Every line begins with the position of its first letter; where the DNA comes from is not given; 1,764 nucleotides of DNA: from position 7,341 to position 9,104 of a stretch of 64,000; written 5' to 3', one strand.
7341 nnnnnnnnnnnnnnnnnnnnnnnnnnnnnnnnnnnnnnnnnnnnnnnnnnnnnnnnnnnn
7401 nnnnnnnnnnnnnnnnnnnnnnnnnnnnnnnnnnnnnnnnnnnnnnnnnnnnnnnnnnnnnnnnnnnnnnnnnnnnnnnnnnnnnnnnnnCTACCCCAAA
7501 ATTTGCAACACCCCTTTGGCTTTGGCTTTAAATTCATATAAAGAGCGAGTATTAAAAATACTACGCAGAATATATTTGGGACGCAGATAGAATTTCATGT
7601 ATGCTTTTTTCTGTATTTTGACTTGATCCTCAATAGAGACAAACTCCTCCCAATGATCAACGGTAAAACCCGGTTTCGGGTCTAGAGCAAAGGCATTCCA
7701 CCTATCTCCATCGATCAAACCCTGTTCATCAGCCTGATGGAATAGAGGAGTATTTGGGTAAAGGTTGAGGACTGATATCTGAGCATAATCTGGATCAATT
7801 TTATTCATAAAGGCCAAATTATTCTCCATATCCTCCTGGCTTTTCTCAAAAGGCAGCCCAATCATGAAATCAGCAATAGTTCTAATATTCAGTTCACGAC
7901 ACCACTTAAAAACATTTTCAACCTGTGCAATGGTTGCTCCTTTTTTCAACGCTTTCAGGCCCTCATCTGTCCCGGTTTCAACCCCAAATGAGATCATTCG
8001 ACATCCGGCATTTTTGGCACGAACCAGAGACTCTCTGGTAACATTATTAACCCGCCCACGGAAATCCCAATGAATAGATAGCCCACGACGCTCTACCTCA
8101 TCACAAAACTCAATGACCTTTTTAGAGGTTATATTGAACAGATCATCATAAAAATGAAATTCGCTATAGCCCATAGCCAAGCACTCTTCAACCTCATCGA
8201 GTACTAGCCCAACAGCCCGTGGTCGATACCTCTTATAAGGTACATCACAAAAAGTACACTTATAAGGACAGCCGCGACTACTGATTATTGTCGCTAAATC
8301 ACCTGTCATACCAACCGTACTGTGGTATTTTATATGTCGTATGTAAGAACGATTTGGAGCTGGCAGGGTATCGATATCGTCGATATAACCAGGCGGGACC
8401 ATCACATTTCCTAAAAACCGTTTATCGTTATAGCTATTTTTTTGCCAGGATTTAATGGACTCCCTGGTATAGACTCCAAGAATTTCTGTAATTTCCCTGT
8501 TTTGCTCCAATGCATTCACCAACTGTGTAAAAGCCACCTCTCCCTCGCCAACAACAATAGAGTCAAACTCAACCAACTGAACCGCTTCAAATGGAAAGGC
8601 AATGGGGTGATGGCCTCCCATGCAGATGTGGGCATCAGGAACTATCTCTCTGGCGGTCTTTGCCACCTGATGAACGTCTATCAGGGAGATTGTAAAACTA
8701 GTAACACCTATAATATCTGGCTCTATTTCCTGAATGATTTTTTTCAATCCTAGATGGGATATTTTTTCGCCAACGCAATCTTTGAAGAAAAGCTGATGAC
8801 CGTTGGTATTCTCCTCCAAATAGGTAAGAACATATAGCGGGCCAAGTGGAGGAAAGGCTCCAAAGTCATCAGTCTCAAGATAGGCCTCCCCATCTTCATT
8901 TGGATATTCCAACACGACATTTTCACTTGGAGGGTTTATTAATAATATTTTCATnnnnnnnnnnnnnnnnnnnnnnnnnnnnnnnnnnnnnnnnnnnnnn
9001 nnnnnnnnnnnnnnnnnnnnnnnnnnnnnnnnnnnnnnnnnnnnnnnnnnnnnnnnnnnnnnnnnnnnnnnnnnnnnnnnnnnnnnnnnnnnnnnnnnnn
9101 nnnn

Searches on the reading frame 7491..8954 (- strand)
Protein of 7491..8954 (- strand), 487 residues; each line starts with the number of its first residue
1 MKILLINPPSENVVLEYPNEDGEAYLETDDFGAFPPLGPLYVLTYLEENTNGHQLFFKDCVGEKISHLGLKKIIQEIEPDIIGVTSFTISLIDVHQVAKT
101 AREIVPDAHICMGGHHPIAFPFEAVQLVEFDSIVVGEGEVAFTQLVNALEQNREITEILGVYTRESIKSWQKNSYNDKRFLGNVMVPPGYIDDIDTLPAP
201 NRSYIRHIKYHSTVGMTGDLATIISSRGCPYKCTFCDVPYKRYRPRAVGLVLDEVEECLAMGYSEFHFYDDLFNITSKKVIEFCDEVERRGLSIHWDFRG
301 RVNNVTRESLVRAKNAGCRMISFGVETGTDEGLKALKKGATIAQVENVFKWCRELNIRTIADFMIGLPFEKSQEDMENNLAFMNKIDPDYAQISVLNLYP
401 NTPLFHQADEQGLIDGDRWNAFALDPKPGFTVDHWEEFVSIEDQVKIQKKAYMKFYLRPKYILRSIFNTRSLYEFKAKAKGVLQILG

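Call 8: search_protein_families(library=pfam, proteins=[window:7491-8954:-], max_evalue=0.01)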
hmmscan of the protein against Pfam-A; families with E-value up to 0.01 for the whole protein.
window:7491-8954:- (487 aa): 2 families
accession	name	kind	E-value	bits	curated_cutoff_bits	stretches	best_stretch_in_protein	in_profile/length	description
PF04055.27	Radical_SAM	-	1.1e-19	71.7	29.5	1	223-373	1-157/166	Radical SAM superfamily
PF02310.24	B12-binding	-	4.5e-13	49.5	32.1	1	34-145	12-120/121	B12 binding domain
